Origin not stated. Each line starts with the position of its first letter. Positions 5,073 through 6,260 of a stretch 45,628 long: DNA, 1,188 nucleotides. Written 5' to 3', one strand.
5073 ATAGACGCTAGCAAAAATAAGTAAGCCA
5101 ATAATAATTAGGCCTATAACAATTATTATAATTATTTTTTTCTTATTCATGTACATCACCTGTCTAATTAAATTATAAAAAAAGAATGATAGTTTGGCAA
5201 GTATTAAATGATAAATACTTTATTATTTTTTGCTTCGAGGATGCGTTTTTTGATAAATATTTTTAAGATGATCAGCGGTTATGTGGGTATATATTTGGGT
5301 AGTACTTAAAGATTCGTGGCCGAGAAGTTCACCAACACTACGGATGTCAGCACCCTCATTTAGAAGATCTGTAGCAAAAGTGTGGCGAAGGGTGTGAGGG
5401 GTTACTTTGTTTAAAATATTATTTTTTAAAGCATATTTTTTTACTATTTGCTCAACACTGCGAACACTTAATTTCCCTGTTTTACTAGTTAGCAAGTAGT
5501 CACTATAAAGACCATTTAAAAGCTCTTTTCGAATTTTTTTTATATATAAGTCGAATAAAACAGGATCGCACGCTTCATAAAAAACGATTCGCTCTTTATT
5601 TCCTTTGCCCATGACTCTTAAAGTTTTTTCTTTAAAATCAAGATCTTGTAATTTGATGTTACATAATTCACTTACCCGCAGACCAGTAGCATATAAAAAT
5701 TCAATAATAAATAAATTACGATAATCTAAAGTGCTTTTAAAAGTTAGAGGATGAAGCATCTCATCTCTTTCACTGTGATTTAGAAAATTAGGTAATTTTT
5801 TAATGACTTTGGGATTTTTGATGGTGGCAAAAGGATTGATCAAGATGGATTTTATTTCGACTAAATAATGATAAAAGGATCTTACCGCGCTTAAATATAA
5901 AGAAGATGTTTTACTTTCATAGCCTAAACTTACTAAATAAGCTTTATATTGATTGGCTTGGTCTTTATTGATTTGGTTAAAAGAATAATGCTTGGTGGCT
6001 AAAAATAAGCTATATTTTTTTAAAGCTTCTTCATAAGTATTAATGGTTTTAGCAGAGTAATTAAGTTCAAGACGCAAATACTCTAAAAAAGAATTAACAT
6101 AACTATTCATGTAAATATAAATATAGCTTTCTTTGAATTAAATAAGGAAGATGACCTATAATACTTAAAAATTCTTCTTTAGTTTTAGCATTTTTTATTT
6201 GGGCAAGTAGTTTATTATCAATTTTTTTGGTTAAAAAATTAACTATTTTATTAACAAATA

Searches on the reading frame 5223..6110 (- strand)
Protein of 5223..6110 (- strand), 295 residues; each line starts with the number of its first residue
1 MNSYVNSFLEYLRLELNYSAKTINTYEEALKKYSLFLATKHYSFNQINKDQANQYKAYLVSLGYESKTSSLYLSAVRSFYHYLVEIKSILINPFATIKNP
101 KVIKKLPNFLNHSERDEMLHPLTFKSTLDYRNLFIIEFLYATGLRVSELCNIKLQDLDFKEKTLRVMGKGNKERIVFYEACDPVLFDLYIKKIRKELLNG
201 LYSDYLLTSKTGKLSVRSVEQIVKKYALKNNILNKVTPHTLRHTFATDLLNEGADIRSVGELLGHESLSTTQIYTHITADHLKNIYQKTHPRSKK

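Call 7: search_protein_families(library=pfam, proteins=[window:5223-6110:-], max_evalue=0.01)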
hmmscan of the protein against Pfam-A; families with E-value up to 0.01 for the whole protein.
window:5223-6110:- (295 aa): 4 families
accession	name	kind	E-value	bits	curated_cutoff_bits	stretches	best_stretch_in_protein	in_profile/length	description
PF00589.27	Phage_integrase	-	2.9e-42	144.8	27.1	1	110-279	3-170/172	Phage integrase family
PF02899.23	Phage_int_SAM_1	-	8.8e-15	55.2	22.3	1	5-84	1-80/83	Phage integrase, N-terminal SAM-like domain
PF13102.12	Phage_int_SAM_5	-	1.3e-07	32.3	22.3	1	13-96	14-95/98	Phage integrase SAM-like domain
PF13495.12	Phage_int_SAM_4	-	2.6e-05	25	27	1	6-86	3-81/85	Phage integrase, N-terminal SAM-like domain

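Call 39: search_protein_families(library=ncbifam, proteins=[window:5223-6110:-], max_evalue=0.001)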
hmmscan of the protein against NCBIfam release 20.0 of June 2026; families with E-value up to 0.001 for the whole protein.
window:5223-6110:- (295 aa): 12 families
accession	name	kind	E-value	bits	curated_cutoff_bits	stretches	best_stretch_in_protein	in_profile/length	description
TIGR02224.1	recomb_XerC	equivalog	1.6e-86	290.4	335.15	1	7-295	2-295/295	tyrosine recombinase XerC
TIGR02225.1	recomb_XerD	equivalog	6.9e-80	268.5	329.6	1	7-292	2-289/290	site-specific tyrosine recombinase XerD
NF001399.0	PRK00283.1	subfamily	9.1e-80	268.1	279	1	3-293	7-299/300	tyrosine recombinase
NF040815.2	recomb_XerA_Arch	equivalog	2.4e-70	237.1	220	1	6-286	1-263/263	site-specific tyrosine recombinase/integron integrase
NF002331.0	PRK01287.1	subfamily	5.2e-49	167.1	371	1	3-294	28-329/365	site-specific tyrosine recombinase XerC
TIGR02249.1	integrase_gron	subfamily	1.2e-38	133.2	265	2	217-284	240-307/315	integron integrase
NF003462.0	PRK05084.1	equivalog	2.7e-33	115.2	267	1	130-289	195-356/360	tyrosine recombinase XerS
NF011946.0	PRK15417.1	equivalog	1.3e-23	83.7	435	2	223-278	261-316/337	integron integrase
NF007370.0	PRK09870.1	subfamily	3.6e-15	56.1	221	1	104-293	7-195/200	tyrosine-type DNA invertase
NF007371.0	PRK09871.1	subfamily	8.7e-13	48.2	222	1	109-289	6-186/198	tyrosine-type DNA invertase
NF040693.1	recomb_GmtY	equivalog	1.8e-08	34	340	1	221-283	376-438/441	gamma-mobile-trio recombinase GmtY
NF041502.1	integrase_1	equivalog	4.6e-08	32.2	350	1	230-287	313-370/484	site-specific integrase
